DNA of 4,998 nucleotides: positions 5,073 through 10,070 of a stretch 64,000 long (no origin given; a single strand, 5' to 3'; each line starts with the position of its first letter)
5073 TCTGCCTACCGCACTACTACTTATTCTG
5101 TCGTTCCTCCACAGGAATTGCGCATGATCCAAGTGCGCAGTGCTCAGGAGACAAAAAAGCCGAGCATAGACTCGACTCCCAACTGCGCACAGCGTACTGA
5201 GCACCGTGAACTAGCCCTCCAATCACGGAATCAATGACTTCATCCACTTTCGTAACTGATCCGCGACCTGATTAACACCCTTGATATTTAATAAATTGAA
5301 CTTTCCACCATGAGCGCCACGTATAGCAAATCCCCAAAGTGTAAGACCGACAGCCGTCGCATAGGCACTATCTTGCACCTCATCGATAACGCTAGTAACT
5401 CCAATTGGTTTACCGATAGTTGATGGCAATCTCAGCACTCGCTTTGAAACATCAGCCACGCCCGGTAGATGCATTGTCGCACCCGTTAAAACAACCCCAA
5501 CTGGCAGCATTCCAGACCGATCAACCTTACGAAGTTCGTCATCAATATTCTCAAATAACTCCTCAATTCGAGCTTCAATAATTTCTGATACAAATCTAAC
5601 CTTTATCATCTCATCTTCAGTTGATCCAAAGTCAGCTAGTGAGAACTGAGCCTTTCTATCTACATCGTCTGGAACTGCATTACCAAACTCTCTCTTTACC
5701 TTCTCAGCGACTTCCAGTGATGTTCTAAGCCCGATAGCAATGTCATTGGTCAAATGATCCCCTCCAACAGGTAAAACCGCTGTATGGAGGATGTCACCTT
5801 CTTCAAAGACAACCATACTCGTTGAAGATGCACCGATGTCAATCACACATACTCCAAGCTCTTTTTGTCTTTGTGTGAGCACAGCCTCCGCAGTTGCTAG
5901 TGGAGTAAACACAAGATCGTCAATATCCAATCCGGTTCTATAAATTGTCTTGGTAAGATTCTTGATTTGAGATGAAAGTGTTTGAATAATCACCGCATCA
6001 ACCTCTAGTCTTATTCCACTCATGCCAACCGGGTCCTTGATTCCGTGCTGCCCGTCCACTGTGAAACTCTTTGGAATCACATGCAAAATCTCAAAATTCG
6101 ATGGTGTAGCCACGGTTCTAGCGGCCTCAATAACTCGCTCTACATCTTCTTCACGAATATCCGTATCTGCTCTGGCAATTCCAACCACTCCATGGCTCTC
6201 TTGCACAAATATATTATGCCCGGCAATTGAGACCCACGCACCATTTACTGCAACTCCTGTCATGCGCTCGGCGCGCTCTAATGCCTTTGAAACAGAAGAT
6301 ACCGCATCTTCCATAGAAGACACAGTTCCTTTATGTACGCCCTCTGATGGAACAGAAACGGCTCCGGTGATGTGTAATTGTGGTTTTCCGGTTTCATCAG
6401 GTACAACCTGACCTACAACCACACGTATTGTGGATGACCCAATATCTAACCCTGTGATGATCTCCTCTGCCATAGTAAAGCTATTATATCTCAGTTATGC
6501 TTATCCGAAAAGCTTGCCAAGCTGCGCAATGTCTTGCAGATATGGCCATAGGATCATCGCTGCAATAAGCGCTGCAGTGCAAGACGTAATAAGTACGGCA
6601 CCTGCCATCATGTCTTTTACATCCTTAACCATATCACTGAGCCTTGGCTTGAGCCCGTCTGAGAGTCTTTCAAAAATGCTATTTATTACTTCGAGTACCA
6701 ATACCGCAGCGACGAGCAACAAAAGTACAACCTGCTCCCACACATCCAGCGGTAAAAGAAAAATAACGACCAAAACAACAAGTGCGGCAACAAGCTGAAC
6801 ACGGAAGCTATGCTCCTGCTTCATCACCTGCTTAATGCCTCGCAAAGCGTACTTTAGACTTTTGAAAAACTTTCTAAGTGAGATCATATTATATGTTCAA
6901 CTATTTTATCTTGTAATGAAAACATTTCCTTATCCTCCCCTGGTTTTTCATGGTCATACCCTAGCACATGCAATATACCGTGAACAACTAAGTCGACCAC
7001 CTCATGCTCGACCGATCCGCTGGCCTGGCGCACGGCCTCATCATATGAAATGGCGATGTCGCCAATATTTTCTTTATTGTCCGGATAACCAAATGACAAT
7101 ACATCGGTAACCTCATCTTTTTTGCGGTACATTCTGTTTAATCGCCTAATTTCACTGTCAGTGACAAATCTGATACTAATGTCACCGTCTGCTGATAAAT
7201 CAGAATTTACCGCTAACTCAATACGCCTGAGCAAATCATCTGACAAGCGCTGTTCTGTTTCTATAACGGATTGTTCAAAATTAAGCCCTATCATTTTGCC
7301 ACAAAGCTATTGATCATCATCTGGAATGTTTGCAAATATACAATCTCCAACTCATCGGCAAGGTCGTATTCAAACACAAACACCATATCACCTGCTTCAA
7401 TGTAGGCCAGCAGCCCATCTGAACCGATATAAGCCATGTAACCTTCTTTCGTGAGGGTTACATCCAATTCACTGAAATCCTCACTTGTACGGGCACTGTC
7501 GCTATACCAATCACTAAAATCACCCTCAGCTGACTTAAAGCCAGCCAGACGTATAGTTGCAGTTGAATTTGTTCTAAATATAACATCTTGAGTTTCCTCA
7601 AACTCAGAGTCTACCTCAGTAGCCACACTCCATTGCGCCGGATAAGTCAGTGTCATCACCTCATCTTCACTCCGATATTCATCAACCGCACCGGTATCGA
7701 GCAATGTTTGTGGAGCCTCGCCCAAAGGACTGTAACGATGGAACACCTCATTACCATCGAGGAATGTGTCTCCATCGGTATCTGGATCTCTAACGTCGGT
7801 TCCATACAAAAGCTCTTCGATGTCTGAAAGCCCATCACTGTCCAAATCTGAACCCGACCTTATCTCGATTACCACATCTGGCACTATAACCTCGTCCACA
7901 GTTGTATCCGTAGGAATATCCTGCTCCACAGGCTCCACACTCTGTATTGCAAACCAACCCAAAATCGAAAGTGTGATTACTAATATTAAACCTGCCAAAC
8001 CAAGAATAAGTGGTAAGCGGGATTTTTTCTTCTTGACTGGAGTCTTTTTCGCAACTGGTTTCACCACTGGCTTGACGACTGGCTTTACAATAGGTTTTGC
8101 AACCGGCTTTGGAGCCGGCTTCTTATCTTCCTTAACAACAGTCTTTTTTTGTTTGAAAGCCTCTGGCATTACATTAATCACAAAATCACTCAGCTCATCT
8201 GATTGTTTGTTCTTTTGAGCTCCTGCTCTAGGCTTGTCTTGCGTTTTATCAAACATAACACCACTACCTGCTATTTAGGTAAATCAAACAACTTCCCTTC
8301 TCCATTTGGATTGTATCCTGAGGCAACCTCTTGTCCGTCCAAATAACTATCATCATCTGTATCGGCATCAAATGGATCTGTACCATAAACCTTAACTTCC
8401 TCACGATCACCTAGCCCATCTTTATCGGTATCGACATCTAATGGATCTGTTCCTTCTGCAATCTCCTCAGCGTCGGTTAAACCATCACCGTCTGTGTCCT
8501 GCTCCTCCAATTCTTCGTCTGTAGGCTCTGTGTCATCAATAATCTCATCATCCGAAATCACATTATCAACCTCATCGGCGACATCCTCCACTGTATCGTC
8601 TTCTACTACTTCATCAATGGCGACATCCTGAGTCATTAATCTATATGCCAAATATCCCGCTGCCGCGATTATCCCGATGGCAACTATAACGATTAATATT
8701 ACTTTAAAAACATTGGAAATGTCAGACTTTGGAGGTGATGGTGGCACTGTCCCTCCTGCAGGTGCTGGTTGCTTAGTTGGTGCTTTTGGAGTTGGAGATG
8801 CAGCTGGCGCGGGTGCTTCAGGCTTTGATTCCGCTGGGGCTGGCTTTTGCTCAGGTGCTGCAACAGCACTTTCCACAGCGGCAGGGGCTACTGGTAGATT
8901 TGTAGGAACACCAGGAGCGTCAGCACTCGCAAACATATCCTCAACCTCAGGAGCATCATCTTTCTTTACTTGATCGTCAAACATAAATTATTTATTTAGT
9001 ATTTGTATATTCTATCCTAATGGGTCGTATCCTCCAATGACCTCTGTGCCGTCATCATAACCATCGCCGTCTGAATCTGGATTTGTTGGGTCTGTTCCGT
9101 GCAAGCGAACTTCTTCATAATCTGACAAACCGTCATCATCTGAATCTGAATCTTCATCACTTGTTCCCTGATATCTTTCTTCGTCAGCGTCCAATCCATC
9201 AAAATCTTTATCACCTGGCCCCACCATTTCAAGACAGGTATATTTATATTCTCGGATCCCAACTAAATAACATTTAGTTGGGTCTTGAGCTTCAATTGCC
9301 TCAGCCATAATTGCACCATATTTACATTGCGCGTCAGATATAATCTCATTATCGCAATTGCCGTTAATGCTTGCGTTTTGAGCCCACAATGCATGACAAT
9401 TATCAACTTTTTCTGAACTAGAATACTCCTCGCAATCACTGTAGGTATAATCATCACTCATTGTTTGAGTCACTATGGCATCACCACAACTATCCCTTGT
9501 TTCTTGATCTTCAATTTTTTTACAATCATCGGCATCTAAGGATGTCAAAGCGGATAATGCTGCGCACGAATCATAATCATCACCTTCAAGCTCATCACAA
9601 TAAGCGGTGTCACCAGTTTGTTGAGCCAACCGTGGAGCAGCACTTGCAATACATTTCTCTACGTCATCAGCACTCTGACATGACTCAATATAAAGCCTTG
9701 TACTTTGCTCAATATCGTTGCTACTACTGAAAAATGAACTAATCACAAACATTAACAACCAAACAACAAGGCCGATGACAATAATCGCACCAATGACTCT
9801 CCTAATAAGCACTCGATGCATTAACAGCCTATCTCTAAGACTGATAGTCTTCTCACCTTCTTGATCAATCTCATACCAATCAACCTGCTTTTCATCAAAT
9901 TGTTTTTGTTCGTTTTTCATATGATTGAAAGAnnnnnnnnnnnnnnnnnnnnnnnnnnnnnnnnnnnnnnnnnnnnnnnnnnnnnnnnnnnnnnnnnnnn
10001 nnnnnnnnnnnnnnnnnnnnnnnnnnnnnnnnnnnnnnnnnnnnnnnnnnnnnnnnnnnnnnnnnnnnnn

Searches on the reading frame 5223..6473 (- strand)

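Call 24: search_protein_families(library=pfam, proteins=[window:5223-6473:-])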
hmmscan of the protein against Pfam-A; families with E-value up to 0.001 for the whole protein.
window:5223-6473:- (416 aa): 6 families
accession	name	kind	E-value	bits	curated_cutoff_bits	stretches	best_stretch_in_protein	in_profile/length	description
PF14450.12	FtsA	-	5.5e-37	127.4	31.8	2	209-376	1-127/127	Cell division protein FtsA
PF02491.25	SHS2_FTSA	-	1.4e-26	93.1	25.4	1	85-163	1-78/79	SHS2 domain inserted in FTSA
PF11104.14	PilM_2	-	2.9e-11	43.3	27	1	194-262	168-236/340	Type IV pilus assembly protein PilM;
PF06723.19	MreB_Mbl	-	1.8e-09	37.3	27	1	204-355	143-305/327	MreB/Mbl protein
PF06277.17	EutA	-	8.2e-05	22.1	27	1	201-245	138-182/475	Ethanolamine utilisation protein EutA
PF00022.25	Actin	-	0.00072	18.7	27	0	208-255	144-194/410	Actin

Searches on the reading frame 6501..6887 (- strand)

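Call 24: search_protein_families(library=pfam, proteins=[window:6501-6887:-])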
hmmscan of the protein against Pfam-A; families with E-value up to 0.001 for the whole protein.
window:6501-6887:- (128 aa): 1 family
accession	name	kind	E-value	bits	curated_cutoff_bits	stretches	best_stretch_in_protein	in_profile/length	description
PF01219.24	DAGK_prokar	-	8.8e-27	93.4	22.3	1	12-113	1-102/102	Prokaryotic diacylglycerol kinase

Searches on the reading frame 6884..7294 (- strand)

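Call 48: search_protein_families(library=pfam, proteins=[window:6884-7294:-], max_evalue=0.00001)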
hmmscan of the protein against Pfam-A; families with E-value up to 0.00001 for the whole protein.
window:6884-7294:- (136 aa): 1 family
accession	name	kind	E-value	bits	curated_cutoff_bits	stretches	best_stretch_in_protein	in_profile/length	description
PF02130.23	YbeY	-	1.4e-34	119.2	25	1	26-134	16-128/129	Endoribonuclease YbeY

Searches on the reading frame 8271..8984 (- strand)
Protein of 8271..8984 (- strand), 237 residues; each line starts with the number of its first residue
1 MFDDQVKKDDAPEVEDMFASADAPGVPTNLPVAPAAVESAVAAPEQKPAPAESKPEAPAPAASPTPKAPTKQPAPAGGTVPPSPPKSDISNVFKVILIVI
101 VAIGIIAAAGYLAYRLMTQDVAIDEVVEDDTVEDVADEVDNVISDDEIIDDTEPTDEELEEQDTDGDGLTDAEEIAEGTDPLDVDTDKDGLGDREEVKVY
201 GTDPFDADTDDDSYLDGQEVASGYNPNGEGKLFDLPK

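Call 48: search_protein_families(library=pfam, proteins=[window:8271-8984:-], max_evalue=0.00001)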
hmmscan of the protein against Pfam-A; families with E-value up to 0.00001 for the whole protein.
window:8271-8984:- (237 aa): 1 family
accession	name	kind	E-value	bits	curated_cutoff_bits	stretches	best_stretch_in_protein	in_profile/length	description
PF18884.5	TSP3_bac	-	1.1e-14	54.4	25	1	163-183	1-21/22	Bacterial TSP3 repeat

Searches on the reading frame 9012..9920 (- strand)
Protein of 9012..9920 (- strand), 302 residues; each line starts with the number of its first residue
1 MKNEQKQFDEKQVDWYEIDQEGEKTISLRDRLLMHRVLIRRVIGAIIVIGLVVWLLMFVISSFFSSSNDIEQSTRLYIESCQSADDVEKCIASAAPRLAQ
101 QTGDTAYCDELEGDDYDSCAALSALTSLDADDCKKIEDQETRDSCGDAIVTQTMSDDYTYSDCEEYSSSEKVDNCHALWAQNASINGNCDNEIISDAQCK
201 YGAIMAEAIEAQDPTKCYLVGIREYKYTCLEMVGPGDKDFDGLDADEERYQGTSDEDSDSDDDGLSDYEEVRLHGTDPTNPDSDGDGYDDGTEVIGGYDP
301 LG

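Call 48: search_protein_families(library=pfam, proteins=[window:9012-9920:-], max_evalue=0.00001)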
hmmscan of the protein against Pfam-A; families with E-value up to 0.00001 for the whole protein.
window:9012-9920:- (302 aa): 1 family
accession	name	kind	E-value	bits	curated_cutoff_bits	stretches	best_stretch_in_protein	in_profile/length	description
PF18884.5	TSP3_bac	-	1.8e-08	34.5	25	1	259-281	1-22/22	Bacterial TSP3 repeat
